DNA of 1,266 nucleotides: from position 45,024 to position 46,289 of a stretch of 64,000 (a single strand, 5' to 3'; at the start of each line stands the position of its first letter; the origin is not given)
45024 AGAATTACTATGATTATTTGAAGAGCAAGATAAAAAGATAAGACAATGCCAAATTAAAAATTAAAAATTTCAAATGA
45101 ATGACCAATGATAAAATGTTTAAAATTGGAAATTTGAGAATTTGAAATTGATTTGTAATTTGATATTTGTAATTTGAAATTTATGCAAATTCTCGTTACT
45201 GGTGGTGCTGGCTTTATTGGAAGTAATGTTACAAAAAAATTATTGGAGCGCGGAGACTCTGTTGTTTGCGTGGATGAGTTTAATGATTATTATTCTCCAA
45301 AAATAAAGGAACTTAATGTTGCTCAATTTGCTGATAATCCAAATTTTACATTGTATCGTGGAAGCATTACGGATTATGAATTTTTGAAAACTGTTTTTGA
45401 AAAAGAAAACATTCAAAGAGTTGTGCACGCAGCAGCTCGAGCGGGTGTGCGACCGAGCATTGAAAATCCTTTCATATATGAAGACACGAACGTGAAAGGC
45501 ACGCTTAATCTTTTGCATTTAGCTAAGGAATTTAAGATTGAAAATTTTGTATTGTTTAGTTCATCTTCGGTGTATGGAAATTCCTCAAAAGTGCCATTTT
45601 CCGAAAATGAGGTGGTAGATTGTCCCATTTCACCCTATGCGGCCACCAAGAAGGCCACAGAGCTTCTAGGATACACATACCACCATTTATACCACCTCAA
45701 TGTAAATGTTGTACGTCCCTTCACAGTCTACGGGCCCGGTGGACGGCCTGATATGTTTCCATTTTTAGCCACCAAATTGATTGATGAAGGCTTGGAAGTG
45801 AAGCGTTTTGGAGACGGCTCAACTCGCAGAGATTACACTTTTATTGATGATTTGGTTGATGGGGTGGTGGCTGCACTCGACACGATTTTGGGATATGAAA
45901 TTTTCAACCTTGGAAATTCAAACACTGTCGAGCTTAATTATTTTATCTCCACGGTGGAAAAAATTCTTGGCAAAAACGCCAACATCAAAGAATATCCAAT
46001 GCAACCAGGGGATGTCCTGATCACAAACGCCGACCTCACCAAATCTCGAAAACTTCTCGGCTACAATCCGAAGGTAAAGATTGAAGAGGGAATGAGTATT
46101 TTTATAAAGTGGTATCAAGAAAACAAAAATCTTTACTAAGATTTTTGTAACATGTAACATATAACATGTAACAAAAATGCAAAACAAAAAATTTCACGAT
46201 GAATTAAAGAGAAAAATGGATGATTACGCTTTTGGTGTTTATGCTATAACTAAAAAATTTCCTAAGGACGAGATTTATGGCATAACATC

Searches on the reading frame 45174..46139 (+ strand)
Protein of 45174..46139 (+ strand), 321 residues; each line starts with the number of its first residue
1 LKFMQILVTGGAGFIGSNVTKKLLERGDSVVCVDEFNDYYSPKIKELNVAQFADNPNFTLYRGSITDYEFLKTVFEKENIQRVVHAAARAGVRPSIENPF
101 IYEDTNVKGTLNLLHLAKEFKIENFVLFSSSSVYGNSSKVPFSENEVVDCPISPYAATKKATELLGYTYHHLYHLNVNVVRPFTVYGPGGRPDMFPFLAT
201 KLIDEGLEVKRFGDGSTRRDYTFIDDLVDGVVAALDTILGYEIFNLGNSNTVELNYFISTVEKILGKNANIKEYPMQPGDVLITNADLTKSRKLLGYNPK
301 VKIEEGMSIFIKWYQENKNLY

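Call 17: search_protein_families(library=pfam, proteins=[window:45174-46139:+])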
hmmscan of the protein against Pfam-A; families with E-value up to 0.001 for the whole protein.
window:45174-46139:+ (321 aa): 9 families
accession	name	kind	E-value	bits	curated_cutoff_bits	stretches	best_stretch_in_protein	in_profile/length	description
PF16363.11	GDP_Man_Dehyd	-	1.6e-55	189.3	27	1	7-308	1-330/332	GDP-mannose 4,6 dehydratase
PF01370.27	Epimerase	-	1.4e-53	182.2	20.9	1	6-247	1-240/240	NAD dependent epimerase/dehydratase family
PF01073.25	3Beta_HSD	-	9.9e-19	67.9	22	1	7-239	1-233/280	3-beta hydroxysteroid dehydrogenase/isomerase family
PF02719.21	Polysacc_synt_2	-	9.7e-17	61.5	20.2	1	6-131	1-129/293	Polysaccharide biosynthesis protein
PF07993.18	NAD_binding_4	-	2.8e-12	46.8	20.1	1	78-187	87-209/258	Male sterility protein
PF04321.23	RmlD_sub_bind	-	7.3e-12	45.4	27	1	4-251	1-217/287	RmlD substrate binding domain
PF08659.16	KR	-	3.9e-07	30.6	22.6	1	6-142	3-149/180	KR domain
PF13460.12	NAD_binding_10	-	2.3e-06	28.1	27.2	1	10-163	1-128/184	NAD(P)H-binding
PF00106.31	adh_short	-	6.7e-05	22.9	26.6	1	6-78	3-71/195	short chain dehydrogenase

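Call 49: find_encoding_contigs(protein=window:45174-46139:+, flank=4000, max_places=10)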
Protein window:45174-46139:+ (321 aa): no gene with exactly this product is on record in the collection.
